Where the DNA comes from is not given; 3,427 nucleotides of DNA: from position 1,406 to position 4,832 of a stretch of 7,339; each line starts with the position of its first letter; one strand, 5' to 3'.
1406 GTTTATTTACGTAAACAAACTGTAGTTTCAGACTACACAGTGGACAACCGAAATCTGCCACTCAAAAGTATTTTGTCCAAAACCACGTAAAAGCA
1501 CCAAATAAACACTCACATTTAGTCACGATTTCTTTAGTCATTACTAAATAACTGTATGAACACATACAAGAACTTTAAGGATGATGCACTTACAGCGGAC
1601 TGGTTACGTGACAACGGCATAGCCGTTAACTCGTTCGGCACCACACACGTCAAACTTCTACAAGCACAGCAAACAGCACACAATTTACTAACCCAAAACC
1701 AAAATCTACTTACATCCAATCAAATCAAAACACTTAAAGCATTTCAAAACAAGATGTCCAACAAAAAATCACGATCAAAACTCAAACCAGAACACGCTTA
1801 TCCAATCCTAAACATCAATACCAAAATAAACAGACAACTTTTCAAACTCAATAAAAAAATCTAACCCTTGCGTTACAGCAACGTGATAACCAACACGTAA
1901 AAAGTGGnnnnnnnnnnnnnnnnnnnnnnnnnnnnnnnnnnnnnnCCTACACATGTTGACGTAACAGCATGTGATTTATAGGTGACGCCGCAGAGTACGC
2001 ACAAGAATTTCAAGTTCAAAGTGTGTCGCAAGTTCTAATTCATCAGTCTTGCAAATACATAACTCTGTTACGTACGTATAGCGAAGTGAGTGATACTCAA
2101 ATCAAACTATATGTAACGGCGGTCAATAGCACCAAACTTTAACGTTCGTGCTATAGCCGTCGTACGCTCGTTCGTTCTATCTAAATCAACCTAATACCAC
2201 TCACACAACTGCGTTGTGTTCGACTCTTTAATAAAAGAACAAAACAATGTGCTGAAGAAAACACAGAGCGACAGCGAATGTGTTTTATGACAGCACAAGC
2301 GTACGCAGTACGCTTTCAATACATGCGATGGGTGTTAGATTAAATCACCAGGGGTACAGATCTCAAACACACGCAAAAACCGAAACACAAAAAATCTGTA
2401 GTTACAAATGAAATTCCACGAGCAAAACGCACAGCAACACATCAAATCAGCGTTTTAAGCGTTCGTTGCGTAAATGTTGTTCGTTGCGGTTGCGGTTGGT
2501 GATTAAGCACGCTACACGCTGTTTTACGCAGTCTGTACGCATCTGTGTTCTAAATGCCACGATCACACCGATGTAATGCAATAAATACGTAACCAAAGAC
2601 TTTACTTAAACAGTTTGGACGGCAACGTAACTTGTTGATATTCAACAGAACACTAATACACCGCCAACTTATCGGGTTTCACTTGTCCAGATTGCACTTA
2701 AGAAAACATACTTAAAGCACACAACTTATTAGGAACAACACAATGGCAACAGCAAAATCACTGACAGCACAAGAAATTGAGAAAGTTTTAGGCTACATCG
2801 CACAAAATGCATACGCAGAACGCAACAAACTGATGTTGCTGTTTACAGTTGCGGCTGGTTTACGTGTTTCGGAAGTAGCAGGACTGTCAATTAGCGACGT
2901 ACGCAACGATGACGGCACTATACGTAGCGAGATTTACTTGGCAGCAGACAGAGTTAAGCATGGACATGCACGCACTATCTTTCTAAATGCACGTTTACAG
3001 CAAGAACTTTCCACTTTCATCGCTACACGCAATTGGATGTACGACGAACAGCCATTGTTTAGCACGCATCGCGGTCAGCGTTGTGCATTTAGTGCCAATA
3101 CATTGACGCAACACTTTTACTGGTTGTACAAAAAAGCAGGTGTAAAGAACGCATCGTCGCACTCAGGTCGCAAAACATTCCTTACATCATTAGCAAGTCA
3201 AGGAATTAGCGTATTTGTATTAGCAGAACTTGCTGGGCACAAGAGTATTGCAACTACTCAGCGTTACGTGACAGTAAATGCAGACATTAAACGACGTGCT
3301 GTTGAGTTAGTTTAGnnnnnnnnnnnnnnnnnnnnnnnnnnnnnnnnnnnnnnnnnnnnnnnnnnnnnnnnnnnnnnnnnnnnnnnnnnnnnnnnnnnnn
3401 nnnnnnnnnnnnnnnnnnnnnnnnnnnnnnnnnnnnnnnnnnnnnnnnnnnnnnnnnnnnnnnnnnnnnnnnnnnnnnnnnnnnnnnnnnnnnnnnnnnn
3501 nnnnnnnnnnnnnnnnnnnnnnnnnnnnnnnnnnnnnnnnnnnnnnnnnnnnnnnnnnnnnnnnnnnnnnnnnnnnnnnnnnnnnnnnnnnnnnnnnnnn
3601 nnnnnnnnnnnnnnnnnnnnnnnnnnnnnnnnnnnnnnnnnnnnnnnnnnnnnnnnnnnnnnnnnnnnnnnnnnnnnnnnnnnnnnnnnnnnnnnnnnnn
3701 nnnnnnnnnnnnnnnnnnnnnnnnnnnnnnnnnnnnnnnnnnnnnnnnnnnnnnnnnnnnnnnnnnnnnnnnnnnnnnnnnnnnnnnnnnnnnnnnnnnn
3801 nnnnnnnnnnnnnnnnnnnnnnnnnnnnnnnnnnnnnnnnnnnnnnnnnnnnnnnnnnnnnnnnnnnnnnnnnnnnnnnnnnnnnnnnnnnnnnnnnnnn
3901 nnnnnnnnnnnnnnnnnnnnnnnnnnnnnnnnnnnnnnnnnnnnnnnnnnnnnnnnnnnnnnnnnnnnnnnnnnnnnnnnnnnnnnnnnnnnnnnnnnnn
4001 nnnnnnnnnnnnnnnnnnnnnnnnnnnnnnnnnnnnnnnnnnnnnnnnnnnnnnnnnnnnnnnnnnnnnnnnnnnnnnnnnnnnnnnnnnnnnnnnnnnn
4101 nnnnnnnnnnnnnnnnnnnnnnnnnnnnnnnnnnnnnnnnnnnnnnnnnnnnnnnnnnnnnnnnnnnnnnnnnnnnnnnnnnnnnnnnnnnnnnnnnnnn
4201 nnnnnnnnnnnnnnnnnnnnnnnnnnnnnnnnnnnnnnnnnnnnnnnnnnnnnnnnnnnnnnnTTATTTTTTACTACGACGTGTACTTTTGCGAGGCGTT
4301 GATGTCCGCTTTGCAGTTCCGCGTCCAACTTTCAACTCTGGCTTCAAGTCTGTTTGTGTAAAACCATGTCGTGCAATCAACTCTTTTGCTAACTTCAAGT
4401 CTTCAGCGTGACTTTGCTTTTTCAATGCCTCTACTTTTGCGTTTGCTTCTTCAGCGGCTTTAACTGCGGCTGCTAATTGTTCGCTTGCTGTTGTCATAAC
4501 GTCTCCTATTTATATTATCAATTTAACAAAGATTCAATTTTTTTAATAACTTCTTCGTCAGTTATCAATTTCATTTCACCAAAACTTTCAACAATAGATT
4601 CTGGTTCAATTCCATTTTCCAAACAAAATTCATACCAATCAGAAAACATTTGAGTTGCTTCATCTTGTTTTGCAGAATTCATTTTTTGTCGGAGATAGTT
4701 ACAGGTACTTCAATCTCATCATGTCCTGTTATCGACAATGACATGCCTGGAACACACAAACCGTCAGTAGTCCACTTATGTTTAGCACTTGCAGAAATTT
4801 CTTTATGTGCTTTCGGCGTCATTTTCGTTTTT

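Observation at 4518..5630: AT-rich, translationally coupled three-gene cassette of unknown function in the integrase-proximal cargo slot, including an unannotated 54-aa acidic ORF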

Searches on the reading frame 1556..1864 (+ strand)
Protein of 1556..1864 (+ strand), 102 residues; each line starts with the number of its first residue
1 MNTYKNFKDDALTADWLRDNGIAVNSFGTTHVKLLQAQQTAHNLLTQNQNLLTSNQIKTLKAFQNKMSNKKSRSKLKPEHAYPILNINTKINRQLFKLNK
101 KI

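Call 4: search_protein_families(library=pfam, proteins=[window:1556-1864:+], max_evalue=0.1)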
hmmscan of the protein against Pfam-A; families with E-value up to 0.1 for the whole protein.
window:1556-1864:+ (102 aa): 1 family
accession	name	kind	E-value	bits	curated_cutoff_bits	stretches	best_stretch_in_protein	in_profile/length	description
PF01125.22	BUD31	-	0.045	13.9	23.8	1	58-99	21-65/146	Pre-mRNA-splicing factor BUD31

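Call 6: search_protein_families(library=padloc, proteins=[window:1556-1864:+], max_evalue=1)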
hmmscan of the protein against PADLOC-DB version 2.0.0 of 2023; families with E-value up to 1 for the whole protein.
window:1556-1864:+ (102 aa): 0 families

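Call 7: search_protein_families(library=phrogs, proteins=[window:1556-1864:+], max_evalue=1)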
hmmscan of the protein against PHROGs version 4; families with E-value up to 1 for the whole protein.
window:1556-1864:+ (102 aa): 1 family
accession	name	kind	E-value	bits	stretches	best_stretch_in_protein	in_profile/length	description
phrog_15249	-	unknown function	0.22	12.8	1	46-81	68-104/152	-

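Call 8: search_protein_families(library=ncbifam, proteins=[window:1556-1864:+], max_evalue=1)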
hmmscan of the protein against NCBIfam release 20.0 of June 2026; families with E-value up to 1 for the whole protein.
window:1556-1864:+ (102 aa): 2 families
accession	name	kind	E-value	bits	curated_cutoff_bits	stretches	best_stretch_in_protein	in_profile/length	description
NF053559.1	LolB1_Flavo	equivalog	0.031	13.8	50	1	49-100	130-181/244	lipoprotein insertase outer membrane protein LolB1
NF003468.0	PRK05093.1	subfamily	0.072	11.8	522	1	20-60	48-88/405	acetylornithine/succinyldiaminopimelate transaminase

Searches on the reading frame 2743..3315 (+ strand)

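Call 4: search_protein_families(library=pfam, proteins=[window:2743-3315:+], max_evalue=0.1)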
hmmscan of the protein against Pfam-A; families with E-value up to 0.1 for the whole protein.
window:2743-3315:+ (190 aa): 1 family
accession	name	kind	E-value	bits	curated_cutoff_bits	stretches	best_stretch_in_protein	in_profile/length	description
PF00589.27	Phage_integrase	-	1.7e-26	93.5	27.1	1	6-179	2-169/172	Phage integrase family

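Call 82: search_protein_families(library=ncbifam, proteins=[window:2743-3315:+], max_evalue=0.01)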
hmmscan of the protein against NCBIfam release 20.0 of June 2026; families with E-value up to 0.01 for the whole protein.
window:2743-3315:+ (190 aa): 13 families
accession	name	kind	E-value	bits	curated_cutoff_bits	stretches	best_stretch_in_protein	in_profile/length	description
NF040815.2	recomb_XerA_Arch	equivalog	1.1e-26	94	220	1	4-181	94-257/263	site-specific tyrosine recombinase/integron integrase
TIGR02225.1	recomb_XerD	equivalog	1.9e-19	70.1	329.6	1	5-181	102-277/290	site-specific tyrosine recombinase XerD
TIGR02224.1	recomb_XerC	equivalog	2.5e-19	69.8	335.15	1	6-181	106-280/295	tyrosine recombinase XerC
NF001399.0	PRK00283.1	subfamily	1.1e-17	64.3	279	1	5-182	112-287/300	tyrosine recombinase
NF003462.0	PRK05084.1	equivalog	2.6e-12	46.1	267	1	25-188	194-354/360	tyrosine recombinase XerS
NF002331.0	PRK01287.1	subfamily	9.4e-11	41.3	371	1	5-179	140-313/365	site-specific tyrosine recombinase XerC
TIGR02249.1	integrase_gron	subfamily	1.4e-10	41.1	265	2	115-179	236-301/315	integron integrase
NF007370.0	PRK09870.1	subfamily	5.2e-10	39.3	221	1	6-180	12-181/200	tyrosine-type DNA invertase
NF041502.1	integrase_1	equivalog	1.2e-06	27.6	350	1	143-184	325-366/484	site-specific integrase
NF007371.0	PRK09871.1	subfamily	2.6e-06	27.1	222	1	2-180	2-176/198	tyrosine-type DNA invertase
NF011946.0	PRK15417.1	equivalog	6.9e-06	25.4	435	0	119-178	255-315/337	integron integrase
NF002685.0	PRK02436.1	equivalog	3.7e-05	23.7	178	1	21-176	107-244/245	site-specific tyrosine recombinase XerD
NF040693.1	recomb_GmtY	equivalog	0.00031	20.1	340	0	21-59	213-251/441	gamma-mobile-trio recombinase GmtY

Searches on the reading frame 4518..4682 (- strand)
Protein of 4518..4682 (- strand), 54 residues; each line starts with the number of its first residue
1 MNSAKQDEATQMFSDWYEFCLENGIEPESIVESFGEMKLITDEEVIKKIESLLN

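Call 4: search_protein_families(library=pfam, proteins=[window:4518-4682:-], max_evalue=0.1)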
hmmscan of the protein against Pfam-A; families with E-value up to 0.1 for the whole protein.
window:4518-4682:- (54 aa): 0 families

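Call 6: search_protein_families(library=padloc, proteins=[window:4518-4682:-], max_evalue=1)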
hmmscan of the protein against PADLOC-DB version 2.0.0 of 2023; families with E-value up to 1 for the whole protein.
window:4518-4682:- (54 aa): 0 families

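Call 7: search_protein_families(library=phrogs, proteins=[window:4518-4682:-], max_evalue=1)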
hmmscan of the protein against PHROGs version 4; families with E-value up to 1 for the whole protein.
window:4518-4682:- (54 aa): 1 family
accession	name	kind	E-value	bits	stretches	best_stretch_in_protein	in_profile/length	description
phrog_30635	-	unknown function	0.083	14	1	4-39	29-64/134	-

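Call 8: search_protein_families(library=ncbifam, proteins=[window:4518-4682:-], max_evalue=1)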
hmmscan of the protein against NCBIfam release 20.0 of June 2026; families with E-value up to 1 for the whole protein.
window:4518-4682:- (54 aa): 1 family
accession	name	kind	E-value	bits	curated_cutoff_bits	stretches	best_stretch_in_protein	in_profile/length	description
NF008267.0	PRK11039.1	equivalog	0.068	13.2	195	1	9-30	119-140/141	DUF1249 family protein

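Call 12: find_homologous_proteins(query=window:4518-4682:-, max_evalue=0.01)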
Query window:4518-4682:- (54 aa): 2 proteins with E <= 0.01 among 2 candidates.
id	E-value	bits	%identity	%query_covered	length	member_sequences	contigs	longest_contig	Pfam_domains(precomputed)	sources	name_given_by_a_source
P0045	1.7e-27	111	100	100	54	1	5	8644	-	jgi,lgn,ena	-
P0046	8.1e-19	84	72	100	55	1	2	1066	-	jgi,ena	jgi:hypothetical protein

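Call 59: find_related_loci(query=A6, collection=metagenome_contigs, flank=6000)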
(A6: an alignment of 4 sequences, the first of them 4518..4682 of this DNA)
Query A6 (54 aa) in metagenome_contigs; peptide patterns used: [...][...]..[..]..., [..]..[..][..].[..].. (x = any residue, [..] = any of these).
266 stretches matched a pattern; 7 encode a relative of the query (tblastn E <= 1e-3); 7 distinct loci.
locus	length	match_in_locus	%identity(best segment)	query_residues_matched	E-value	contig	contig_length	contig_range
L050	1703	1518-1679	65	1-54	4e-22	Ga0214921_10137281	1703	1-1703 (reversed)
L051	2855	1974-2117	63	5-52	1e-19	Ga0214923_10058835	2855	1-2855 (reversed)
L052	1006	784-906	73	9-49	7e-19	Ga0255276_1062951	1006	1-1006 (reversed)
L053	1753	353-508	52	3-54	5e-17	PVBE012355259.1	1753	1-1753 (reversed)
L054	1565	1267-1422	52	3-54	5e-17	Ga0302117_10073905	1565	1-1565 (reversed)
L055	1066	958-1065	75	9-44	8e-17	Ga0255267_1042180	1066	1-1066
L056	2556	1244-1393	64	3-52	3e-10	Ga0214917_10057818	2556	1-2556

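Call 62: search_protein_families(library=pfam, proteins=[L050:202-981:+, L051:1549-1959:+, L053:638-1543:+, L054:211-786:+], max_evalue=0.05)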
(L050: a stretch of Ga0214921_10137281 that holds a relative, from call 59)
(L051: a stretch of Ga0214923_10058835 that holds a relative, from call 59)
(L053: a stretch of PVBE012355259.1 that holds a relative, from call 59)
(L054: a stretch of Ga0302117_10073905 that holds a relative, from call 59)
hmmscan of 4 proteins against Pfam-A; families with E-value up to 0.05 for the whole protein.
L050:202-981:+ (260 aa): 1 family
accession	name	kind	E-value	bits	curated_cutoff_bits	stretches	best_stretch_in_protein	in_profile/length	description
PF03167.25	UDG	-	0.00085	19.9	24.3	1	159-245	61-130/141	Uracil DNA glycosylase superfamily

L051:1549-1959:+ (137 aa): 0 families

L053:638-1543:+ (302 aa): 0 families

L054:211-786:+ (192 aa): 0 families

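Call 64: search_solved_structures(query=L050:202-981:+, max_evalue=1, show_alignments=1)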
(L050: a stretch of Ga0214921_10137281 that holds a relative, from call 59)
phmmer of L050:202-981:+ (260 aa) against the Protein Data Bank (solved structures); distinct sequences matched with E-value up to 1: 1.
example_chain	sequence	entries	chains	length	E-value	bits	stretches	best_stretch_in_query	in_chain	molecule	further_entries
4zbx_A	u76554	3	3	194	0.29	13.9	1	181-236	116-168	Uracil-DNA glycosylase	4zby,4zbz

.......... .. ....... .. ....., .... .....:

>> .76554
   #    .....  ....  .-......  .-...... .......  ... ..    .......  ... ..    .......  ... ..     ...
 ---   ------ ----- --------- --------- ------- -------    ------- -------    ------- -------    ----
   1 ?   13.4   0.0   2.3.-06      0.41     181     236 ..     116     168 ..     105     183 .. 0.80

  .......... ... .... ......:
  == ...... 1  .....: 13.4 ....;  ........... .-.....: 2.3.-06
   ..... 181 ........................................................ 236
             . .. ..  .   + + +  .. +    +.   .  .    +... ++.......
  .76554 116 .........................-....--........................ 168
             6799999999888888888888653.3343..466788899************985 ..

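Call 82: search_protein_families(library=ncbifam, proteins=[L050:202-981:+, L051:1549-1959:+], max_evalue=0.01)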
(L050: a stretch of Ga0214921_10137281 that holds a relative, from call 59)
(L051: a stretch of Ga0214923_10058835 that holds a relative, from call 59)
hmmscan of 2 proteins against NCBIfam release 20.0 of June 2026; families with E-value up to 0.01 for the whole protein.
L050:202-981:+ (260 aa): 1 family
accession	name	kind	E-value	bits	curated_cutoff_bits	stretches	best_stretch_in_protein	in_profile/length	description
NF040953.1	Arch_udg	equivalog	0.00018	21.1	250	1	180-235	110-164/184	type-4 uracil-DNA glycosylase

L051:1549-1959:+ (137 aa): 0 families

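Call 90: search_dna_similar(query=window:4518-4682:-, collection=phages, mode=protein, max_evalue=0.01, max_rows=10)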
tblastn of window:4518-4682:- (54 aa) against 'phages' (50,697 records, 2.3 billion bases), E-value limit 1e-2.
No match.
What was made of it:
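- Closest known: Small acidic DNA-mimic inhibitors. Different: C has no homolog in phage genomes (call 90).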
